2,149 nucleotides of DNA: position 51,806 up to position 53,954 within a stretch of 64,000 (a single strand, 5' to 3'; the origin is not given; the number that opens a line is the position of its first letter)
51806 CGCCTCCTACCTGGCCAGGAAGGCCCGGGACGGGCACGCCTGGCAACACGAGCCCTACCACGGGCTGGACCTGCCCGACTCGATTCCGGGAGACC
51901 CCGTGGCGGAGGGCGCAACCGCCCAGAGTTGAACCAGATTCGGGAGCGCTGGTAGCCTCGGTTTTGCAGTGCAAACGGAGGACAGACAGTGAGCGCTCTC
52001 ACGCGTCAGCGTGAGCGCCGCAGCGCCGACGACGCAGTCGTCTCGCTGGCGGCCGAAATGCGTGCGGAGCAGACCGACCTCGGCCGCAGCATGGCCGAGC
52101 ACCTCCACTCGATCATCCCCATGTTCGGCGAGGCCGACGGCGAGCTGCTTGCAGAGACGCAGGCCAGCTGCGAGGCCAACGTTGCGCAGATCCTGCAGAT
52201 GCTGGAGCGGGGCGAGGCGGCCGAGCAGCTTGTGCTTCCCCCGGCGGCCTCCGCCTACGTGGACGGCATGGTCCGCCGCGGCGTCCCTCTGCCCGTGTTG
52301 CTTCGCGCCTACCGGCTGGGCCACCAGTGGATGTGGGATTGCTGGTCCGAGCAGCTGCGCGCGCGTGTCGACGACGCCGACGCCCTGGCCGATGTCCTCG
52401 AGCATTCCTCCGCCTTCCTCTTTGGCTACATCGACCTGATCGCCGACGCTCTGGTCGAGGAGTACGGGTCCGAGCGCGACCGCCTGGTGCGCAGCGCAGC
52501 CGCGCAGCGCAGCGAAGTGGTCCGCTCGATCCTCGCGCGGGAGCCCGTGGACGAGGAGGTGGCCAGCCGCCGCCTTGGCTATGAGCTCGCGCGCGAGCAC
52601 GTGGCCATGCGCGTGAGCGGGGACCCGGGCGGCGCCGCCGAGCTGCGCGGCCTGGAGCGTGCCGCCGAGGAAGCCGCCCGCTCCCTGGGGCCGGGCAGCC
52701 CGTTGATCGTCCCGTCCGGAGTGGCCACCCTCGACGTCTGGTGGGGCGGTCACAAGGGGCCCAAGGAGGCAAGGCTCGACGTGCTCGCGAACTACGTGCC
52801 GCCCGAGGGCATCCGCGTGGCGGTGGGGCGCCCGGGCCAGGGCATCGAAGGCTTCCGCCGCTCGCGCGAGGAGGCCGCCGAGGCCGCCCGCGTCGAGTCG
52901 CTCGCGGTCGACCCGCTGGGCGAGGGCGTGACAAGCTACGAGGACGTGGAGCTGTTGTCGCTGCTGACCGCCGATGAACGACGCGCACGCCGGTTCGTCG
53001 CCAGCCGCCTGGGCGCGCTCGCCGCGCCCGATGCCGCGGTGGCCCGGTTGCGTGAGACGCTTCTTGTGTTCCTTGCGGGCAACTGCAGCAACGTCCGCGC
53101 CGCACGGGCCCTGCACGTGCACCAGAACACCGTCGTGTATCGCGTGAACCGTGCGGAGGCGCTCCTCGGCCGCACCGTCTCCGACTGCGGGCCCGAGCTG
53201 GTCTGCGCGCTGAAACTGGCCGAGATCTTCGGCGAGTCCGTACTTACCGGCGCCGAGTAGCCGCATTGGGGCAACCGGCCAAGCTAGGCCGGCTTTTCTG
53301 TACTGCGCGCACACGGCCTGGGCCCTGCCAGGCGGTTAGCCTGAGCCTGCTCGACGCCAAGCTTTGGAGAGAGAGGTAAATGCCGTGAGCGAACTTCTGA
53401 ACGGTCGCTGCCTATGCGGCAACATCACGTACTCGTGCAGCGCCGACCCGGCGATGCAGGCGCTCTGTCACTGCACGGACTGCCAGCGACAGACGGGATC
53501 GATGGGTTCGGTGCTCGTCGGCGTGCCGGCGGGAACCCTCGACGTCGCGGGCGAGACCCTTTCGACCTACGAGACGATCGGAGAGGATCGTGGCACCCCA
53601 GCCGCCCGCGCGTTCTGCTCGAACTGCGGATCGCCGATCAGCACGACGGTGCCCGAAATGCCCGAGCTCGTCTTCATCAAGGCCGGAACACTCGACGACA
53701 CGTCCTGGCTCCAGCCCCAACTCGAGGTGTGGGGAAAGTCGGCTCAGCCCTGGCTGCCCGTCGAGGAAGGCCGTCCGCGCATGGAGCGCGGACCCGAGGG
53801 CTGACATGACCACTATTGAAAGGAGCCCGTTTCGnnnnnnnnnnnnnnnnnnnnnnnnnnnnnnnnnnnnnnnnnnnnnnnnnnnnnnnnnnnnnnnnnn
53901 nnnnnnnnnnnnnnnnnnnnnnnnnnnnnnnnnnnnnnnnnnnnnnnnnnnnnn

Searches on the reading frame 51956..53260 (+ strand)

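Call 80: search_protein_families(library=pfam, proteins=[window:51956-53260:+], max_evalue=0.0001)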
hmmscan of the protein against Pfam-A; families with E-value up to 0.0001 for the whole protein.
window:51956-53260:+ (434 aa): 2 families
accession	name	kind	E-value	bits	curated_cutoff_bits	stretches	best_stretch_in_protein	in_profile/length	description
PF13556.12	HTH_30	-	8.2e-15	54.8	27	1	365-413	1-47/59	PucR C-terminal helix-turn-helix domain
PF17853.6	GGDEF_2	-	5.2e-13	49.7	24.5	1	203-313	11-116/116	GGDEF-like domain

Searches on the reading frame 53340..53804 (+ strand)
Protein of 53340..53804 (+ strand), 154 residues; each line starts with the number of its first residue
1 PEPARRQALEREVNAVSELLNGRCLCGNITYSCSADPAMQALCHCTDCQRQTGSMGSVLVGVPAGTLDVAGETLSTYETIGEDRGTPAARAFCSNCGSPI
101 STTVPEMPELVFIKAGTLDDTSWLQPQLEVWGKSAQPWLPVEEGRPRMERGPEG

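Call 80: search_protein_families(library=pfam, proteins=[window:53340-53804:+], max_evalue=0.0001)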
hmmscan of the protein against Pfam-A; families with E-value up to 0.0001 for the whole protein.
window:53340-53804:+ (154 aa): 1 family
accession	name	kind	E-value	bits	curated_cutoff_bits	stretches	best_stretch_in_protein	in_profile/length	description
PF04828.22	GFA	-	1.4e-29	102.9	24.3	1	20-133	2-114/115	Glutathione-dependent formaldehyde-activating enzyme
